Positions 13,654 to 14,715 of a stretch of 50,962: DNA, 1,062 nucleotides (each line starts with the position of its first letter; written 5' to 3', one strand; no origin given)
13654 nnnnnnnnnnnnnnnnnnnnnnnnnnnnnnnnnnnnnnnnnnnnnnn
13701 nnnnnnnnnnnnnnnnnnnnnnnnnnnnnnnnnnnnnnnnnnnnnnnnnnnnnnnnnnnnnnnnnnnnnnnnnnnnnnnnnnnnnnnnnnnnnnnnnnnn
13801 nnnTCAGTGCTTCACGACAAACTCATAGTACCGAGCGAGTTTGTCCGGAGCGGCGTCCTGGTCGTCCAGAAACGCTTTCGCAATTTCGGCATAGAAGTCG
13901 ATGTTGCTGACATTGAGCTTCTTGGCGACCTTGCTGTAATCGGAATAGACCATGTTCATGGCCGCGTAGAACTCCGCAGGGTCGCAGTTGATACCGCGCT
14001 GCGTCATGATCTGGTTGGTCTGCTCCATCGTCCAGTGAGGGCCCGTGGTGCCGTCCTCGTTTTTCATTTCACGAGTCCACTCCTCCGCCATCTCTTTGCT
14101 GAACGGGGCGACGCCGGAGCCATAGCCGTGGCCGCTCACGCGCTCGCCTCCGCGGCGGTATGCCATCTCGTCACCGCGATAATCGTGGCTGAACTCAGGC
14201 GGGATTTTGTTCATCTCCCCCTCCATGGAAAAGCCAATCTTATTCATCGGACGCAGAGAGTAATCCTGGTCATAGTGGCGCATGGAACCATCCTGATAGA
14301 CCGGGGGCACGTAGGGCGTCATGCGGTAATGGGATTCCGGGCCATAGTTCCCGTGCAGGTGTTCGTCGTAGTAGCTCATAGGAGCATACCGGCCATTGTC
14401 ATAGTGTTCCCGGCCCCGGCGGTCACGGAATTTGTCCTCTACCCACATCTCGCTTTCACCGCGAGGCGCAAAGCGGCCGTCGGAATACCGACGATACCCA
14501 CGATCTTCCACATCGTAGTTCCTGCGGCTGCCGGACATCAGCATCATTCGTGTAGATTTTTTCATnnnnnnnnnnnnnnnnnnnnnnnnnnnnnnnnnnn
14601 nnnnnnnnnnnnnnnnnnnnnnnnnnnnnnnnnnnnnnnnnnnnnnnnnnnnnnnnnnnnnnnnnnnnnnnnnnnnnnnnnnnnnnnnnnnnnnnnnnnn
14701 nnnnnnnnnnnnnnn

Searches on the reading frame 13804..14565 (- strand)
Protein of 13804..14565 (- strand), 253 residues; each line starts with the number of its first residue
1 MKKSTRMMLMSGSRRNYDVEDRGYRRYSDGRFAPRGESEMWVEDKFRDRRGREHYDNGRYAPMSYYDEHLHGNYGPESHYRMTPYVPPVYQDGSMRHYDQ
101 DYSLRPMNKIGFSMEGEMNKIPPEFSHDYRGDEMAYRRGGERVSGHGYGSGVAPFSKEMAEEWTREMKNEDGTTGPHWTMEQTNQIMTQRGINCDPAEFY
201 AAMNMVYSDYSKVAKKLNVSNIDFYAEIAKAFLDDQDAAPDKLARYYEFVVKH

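Call 3: search_protein_families(library=pfam, max_evalue=0.1, proteins=[window:13804-14565:-])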
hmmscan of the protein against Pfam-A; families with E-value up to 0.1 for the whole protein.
window:13804-14565:- (253 aa): 2 families
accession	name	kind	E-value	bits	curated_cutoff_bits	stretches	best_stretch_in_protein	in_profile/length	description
PF25223.1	DUF7841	-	1.7e-35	122.2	25.2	1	149-248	15-114/114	Domain of unknown function (DUF7841)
PF10950.13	Organ_specific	-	0.081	14.1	22.5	0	157-249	1-93/117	Organ specific protein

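Call 4: search_protein_families(library=phrogs, max_evalue=0.1, proteins=[window:13804-14565:-])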
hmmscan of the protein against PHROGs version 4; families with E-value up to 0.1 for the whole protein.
window:13804-14565:- (253 aa): 1 family
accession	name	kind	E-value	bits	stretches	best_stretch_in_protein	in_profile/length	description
phrog_31865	-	unknown function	0.019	16.2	1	156-220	42-104/153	-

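Call 6: search_protein_families(library=ncbifam, max_evalue=0.1, proteins=[window:13804-14565:-])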
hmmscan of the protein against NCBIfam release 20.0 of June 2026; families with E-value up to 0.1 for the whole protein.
window:13804-14565:- (253 aa): 0 families

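Call 20: search_solved_structures(query=window:13804-14565:-, max_evalue=10)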
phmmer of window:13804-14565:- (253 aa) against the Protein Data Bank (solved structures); distinct sequences matched with E-value up to 10: 0.

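Call 37: search_dna_similar(query=window:13804-14565:-, collection=phages, mode=protein, max_rows=40, max_evalue=0.001)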
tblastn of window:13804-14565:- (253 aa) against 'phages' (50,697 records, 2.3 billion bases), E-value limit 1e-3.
Records with a match: 26; places in all: 26; records where one place covers at least 80% of the query: 1.
Best place of each record, by identity: 60-80% 1; <60% 25.
By first word of the organism name: uncultured 16; Bacteriophage 10.
By host as written in the record: - 26.
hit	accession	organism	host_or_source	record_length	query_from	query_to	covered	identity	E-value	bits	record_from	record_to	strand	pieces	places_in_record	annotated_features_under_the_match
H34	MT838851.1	Bacteriophage sp.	human fecal samples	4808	132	252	48%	65.6%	6e-48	175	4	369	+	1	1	record has no annotation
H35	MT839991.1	Bacteriophage sp.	human fecal samples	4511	43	252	83%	34.3%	3e-26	112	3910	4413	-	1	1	record has no annotation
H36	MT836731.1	Bacteriophage sp.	human fecal samples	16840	96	251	62%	41.0%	3e-26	112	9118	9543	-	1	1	record has no annotation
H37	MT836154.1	Bacteriophage sp.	human fecal samples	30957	105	251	58%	42.2%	9e-27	114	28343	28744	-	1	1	record has no annotation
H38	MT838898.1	Bacteriophage sp.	human fecal samples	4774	107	252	58%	36.4%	8e-20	94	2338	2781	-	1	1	record has no annotation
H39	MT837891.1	Bacteriophage sp.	human fecal samples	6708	152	252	40%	45.3%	2e-17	87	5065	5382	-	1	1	record has no annotation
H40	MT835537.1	Bacteriophage sp.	human fecal samples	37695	150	247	39%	45.6%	9e-18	88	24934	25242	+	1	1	record has no annotation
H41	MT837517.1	Bacteriophage sp.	human fecal samples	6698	150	252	41%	41.7%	2e-18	89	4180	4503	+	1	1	record has no annotation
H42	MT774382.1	uncultured phage cr10_1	human feces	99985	155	251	38%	41.7%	3e-15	81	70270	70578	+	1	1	hypothetical protein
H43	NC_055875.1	uncultured phage cr10_1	human feces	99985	155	251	38%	41.7%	3e-15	81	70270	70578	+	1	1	hypothetical protein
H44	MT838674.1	Bacteriophage sp.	human fecal samples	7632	155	251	38%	41.2%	1e-14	79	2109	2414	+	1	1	record has no annotation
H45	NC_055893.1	uncultured phage cr4_1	human feces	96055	155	251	38%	41.2%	1e-14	79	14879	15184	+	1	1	RNA polymerase sigma factor/ubiquitin-like protein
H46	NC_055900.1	uncultured phage cr125_1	human feces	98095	155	251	38%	41.2%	2e-14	78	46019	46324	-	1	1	RNA polymerase sigma factor/ubiquitin-like protein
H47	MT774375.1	uncultured phage cr50_1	human feces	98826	155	251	38%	40.8%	6e-16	82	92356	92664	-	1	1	hypothetical protein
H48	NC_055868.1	uncultured phage cr50_1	human feces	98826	155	251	38%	40.8%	6e-16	82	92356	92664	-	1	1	hypothetical protein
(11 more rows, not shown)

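Call 39: get_annotated_region(hit=H45, flank=4000)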
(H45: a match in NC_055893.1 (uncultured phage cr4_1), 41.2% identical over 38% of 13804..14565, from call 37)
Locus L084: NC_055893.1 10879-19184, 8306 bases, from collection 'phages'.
description: CrAssphage cr4_1, complete genome.
organism: uncultured phage cr4_1 (NCBI taxid 2772084)
taxonomy: Viruses; Duplodnaviria; Heunggongvirae; Uroviricota; Caudoviricetes; Crassvirales; Suoliviridae; Loutivirinae; Buorbuivirus; Buorbuivirus hominis
host: -; source: human feces; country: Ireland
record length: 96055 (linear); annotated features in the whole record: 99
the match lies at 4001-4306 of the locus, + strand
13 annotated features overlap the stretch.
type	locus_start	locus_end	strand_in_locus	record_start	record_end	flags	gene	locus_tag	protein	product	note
CDS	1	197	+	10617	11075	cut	-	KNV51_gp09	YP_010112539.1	hypothetical protein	gp_75510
CDS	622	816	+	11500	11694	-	-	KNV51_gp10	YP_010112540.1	hypothetical protein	gp_75511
CDS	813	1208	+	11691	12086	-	-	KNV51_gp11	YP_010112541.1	endolysin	gp_75512; putative peptidase [Bacteroides phage B124-14]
CDS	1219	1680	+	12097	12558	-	-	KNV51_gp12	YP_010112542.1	hypothetical protein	gp_75513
CDS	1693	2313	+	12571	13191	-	-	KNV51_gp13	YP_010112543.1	hypothetical protein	gp_75514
CDS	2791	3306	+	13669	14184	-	-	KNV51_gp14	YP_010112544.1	holin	gp_75515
CDS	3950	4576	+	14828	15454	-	-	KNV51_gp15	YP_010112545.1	RNA polymerase sigma factor/ubiquitin-like protein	gp_75516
CDS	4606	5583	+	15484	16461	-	-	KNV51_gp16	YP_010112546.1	outer capsid protein/viral fiber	gp_75517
CDS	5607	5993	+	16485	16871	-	-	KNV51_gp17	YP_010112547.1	hypothetical protein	gp_75518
CDS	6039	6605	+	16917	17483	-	-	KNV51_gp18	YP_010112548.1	hypothetical protein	gp_75519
CDS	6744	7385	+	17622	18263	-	-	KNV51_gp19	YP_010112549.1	virion structural protein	gp_75520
CDS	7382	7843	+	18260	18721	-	-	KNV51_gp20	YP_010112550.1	peptidoglycan-associated protein-like protein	gp_75521; Similar to peptidoglycan-associated proteinhistidine kinase response regulator, glycine zipper domain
CDS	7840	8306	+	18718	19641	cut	-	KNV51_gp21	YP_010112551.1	tail tubular protein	gp_75522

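Call 40: get_annotated_region(hit=H42, flank=4000)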
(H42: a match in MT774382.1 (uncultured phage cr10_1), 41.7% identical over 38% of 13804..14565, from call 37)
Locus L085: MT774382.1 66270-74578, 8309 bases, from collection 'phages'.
description: Uncultured phage cr10_1, complete genome.
organism: uncultured phage cr10_1 (NCBI taxid 2772066)
taxonomy: Viruses; Duplodnaviria; Heunggongvirae; Uroviricota; Caudoviricetes; Crassvirales; Suoliviridae; Boorivirinae; Canhaevirus; Canhaevirus hiberniae
host: -; source: human feces; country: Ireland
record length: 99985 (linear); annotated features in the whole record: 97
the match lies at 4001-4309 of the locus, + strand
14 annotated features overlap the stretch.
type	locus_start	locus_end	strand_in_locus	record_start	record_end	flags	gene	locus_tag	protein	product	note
CDS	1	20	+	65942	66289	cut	-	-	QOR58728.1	hypothetical protein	gp_19802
CDS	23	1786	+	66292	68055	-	-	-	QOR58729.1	hypothetical protein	gp_19803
CDS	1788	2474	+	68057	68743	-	-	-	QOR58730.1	hypothetical protein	gp_19804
CDS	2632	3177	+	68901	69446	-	-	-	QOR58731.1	putative pholin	gp_19805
CDS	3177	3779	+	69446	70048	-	-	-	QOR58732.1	hypothetical protein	gp_19806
CDS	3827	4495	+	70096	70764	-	-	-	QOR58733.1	hypothetical protein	gp_19807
CDS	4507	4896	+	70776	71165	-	-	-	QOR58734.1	spike protein/glycoprotein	gp_19808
CDS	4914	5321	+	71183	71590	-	-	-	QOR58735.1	hypothetical protein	gp_19809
CDS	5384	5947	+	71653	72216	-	-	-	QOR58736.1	hypothetical protein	gp_19810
CDS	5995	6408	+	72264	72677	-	-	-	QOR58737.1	hypothetical protein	gp_19811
CDS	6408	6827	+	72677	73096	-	-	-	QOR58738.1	transpeptidase catalytic domain protein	gp_19812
CDS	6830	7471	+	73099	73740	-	-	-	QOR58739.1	hypothetical protein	gp_19813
CDS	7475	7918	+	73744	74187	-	-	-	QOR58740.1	topoisomerase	gp_19814; topoisomerase, histone-like DNA-binding superfamily protein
CDS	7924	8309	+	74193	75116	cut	-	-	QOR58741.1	putative tail tubular protein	gp_19815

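Call 48: search_solved_structures(query=A3, max_evalue=10)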
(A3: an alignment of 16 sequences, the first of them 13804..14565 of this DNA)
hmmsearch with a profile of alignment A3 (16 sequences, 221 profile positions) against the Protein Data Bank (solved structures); distinct sequences matched with E-value up to 10: 0.

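Call 67: search_protein_families(library=padloc, max_evalue=0.01, proteins=[window:13804-14565:-])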
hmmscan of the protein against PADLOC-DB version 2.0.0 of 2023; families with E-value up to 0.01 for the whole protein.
window:13804-14565:- (253 aa): 0 families

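Call 75: search_dna_similar(query=L085:4492-4893:+, collection=phages, mode=protein, max_rows=60, max_evalue=0.001, rows=spread)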
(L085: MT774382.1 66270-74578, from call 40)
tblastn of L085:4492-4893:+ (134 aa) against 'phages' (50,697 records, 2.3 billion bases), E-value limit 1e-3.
Records with a match: 20; places in all: 20; records where one place covers at least 80% of the query: 2.
Best place of each record, by identity: >=99% 2; 90-95% 2; 60-80% 8; <60% 8.
By first word of the organism name: uncultured 12; Bacteriophage 4; Dulem 2; Bacteroides 1; phage 1.
By host as written in the record: - 17; Bacteroides uniformis MB20-41 1; Eulemur fulvus collaris 1; Varecia variegata 1.
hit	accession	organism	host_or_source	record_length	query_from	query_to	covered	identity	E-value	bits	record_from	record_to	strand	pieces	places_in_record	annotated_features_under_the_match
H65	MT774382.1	uncultured phage cr10_1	human feces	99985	1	134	100%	99.3%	2e-55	191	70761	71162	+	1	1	spike protein/glycoprotein | hypothetical protein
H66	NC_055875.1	uncultured phage cr10_1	human feces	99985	1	134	100%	99.3%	2e-55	191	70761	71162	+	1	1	spike protein/glycoprotein | hypothetical protein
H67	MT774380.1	uncultured phage cr1_1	human feces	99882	1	107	80%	90.7%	5e-52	181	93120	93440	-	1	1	spike protein/glycoprotein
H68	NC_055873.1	uncultured phage cr1_1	human feces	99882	1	107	80%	90.7%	5e-52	181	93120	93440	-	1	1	spike protein/glycoprotein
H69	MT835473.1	Bacteriophage sp.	human fecal samples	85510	1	107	80%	77.6%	4e-48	170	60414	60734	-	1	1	record has no annotation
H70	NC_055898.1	uncultured phage cr115_1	human feces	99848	2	107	79%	75.5%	1e-43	157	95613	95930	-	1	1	spike protein/glycoprotein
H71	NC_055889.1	uncultured phage cr53_1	human feces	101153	2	107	79%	74.5%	3e-42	153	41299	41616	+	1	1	spike protein/glycoprotein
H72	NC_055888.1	uncultured phage cr52_1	human feces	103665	2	107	79%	74.5%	1e-41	151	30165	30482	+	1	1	spike protein/glycoprotein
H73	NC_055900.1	uncultured phage cr125_1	human feces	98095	2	107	79%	73.6%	4e-42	152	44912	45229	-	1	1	spike protein/glycoprotein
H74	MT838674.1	Bacteriophage sp.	human fecal samples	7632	2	106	78%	68.9%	9e-37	137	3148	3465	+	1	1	record has no annotation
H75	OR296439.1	Bacteroides phage C3_41T2LP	Bacteroides uniformis MB20-41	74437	3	105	77%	59.6%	2e-24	102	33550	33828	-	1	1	outer capsid protein/viral fiber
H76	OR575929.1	phage csAssE-Sib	human gut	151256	3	105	77%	59.2%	3e-25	104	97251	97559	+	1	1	spike protein/glycoprotein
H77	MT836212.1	Bacteriophage sp.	human fecal samples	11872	38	107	52%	77.1%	3e-25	104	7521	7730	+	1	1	record has no annotation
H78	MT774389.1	uncultured phage cr116_1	human feces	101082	3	107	78%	49.1%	3e-19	88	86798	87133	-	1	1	spike protein/glycoprotein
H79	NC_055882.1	uncultured phage cr116_1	human feces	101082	3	107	78%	49.1%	3e-19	88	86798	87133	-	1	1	spike protein/glycoprotein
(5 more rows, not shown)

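Call 76: get_annotated_region(hit=H75, flank=6000)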
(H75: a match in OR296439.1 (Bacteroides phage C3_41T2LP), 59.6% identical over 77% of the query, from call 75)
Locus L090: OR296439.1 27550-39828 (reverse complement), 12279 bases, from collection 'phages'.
description: Bacteroides phage C3_41T2LP, complete genome.
organism: Bacteroides phage C3_41T2LP (NCBI taxid 3070809)
taxonomy: Viruses; Duplodnaviria; Heunggongvirae; Uroviricota; Caudoviricetes
host: Bacteroides uniformis MB20-41; source: phage plaques of the host; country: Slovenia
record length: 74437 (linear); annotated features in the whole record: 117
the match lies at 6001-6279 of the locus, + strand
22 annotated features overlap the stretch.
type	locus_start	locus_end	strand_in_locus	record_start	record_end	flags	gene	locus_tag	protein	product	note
CDS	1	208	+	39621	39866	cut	-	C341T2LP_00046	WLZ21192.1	hypothetical protein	-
CDS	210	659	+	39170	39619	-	-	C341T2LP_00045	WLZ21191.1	single strand binding protein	-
CDS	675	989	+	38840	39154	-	-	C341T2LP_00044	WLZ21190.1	hypothetical protein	-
CDS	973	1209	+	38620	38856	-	-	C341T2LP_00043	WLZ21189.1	hypothetical protein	-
CDS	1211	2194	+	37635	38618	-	-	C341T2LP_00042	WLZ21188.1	viral recombinase family protein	YqaJ viral recombinase family protein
CDS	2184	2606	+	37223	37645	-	-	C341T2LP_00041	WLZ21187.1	hypothetical protein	-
CDS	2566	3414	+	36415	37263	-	-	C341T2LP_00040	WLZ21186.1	RecT protein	-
CDS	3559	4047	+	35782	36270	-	-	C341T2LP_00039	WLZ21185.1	holliday junction resolvase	-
CDS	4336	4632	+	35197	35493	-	-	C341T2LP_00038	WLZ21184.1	chromosomal replication initiator protein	-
CDS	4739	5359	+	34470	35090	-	-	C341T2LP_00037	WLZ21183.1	DNA endonuclease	DNA endonuclease I-HmuI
CDS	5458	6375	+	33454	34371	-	-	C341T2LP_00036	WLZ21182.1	outer capsid protein/viral fiber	-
CDS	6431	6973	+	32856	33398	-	-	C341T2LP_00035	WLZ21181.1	hypothetical protein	-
CDS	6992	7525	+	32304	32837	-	-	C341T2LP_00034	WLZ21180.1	hypothetical protein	-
CDS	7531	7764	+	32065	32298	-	-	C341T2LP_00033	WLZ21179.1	hypothetical protein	-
CDS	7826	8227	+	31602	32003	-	-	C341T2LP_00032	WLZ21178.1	hypothetical protein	-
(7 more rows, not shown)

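Call 96: search_protein_families(library=pfam, max_evalue=0.1, proteins=[L090:5458-6372:+, L090:6431-6970:+, L090:6992-7522:+, L090:7531-7761:+, L090:7826-8224:+, L085:4887-5318:+, L084:5607-5990:+, L085:3177-3776:+, L085:5384-5944:+])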
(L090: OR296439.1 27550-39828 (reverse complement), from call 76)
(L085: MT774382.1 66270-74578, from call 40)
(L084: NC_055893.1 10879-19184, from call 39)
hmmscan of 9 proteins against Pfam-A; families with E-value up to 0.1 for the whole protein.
L090:5458-6372:+ (305 aa): 1 family
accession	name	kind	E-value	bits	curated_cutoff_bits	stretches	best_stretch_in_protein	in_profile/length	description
PF14502.12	HTH_41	-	0.039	13.8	25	0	116-138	8-30/48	Helix-turn-helix domain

L090:6431-6970:+ (180 aa): 0 families

L090:6992-7522:+ (177 aa): 12 families
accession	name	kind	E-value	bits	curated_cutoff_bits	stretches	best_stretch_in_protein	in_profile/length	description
PF07426.16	Dynactin_p22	-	0.00027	21.2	25.2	1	79-168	17-113/168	Dynactin subunit p22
PF15188.11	CCDC-167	-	0.0034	18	27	1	113-173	10-70/84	Coiled-coil domain-containing protein 167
PF07851.19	TMEM120A-B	-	0.015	15.1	29.8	1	85-165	15-93/324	TMEM120A/B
PF04871.18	Uso1_p115_C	-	0.03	15.1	28.4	1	113-170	14-71/121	Uso1 / p115 like vesicle tethering protein, C terminal region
PF10312.14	Cactin_mid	-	0.03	14.5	23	1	72-148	59-137/194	Conserved mid region of cactin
PF03836.20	RasGAP_C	-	0.047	14.2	26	1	88-158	45-99/137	RasGAP C-terminus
PF11932.13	DUF3450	-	0.049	13.4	32.6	1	93-164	27-98/241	Protein of unknown function (DUF3450)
PF25610.1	HR1_TOCA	-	0.073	13.8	27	0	127-167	49-89/90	TOCA family HR1 domain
PF14182.11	YgaB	-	0.086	13.7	27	0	96-163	3-65/77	YgaB-like protein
PF07889.17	DUF1664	-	0.087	13.3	34.6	0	97-166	49-115/124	Protein of unknown function (DUF1664)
PF18052.6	Rx_N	-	0.096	13.2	27.7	0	135-172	15-52/93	Rx N-terminal domain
PF02185.22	HR1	-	0.099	13.1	33.1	0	115-171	15-66/67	Hr1 repeat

L090:7531-7761:+ (77 aa): 1 family
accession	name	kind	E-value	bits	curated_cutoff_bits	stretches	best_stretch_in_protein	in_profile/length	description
PF24915.1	Spectrin_SESTD1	-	0.02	15.7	27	1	18-76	47-104/110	SESTD1-like, spectrin repeat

L090:7826-8224:+ (133 aa): 2 families
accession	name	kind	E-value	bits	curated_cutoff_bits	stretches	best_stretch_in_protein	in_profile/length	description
PF25223.1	DUF7841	-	5.3e-16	59.3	25.2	1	14-131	2-112/114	Domain of unknown function (DUF7841)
PF16657.11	Malt_amylase_C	-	0.082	13.4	27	0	25-65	29-69/75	Maltogenic Amylase, C-terminal domain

L085:4887-5318:+ (144 aa): 0 families

L084:5607-5990:+ (128 aa): 0 families

L085:3177-3776:+ (200 aa): 3 families
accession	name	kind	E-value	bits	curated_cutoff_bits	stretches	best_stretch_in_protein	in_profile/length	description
PF09763.15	Sec3_CC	-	0.0015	18.8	27.1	1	26-98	41-109/133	Exocyst complex component Sec3, coiled-coil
PF03961.19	FapA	-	0.0019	18.3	31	1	9-106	139-241/272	Flagellar Assembly Protein A beta solenoid domain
PF15409.12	PH_8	-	0.0058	17.4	30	1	158-188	10-43/89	Pleckstrin homology domain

L085:5384-5944:+ (187 aa): 5 families
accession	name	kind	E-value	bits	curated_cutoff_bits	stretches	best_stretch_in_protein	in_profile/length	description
PF25804.1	SYNE3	-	0.0079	17.2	30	1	128-177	17-66/83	Nesprin-3 domain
PF14860.11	DrrA_P4M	-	0.0085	16.5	26.2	1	94-146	31-85/103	DrrA phosphatidylinositol 4-phosphate binding domain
PF18293.6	Caprin-1_dimer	-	0.014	16.3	27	1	111-174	1-67/116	Caprin-1 dimerization domain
PF06934.16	CTI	-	0.028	13.4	25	1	50-174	456-574/692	Fatty acid cis/trans isomerase (CTI)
PF20570.3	DUF6779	-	0.041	15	28.1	0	132-167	56-91/108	Domain of unknown function (DUF6779)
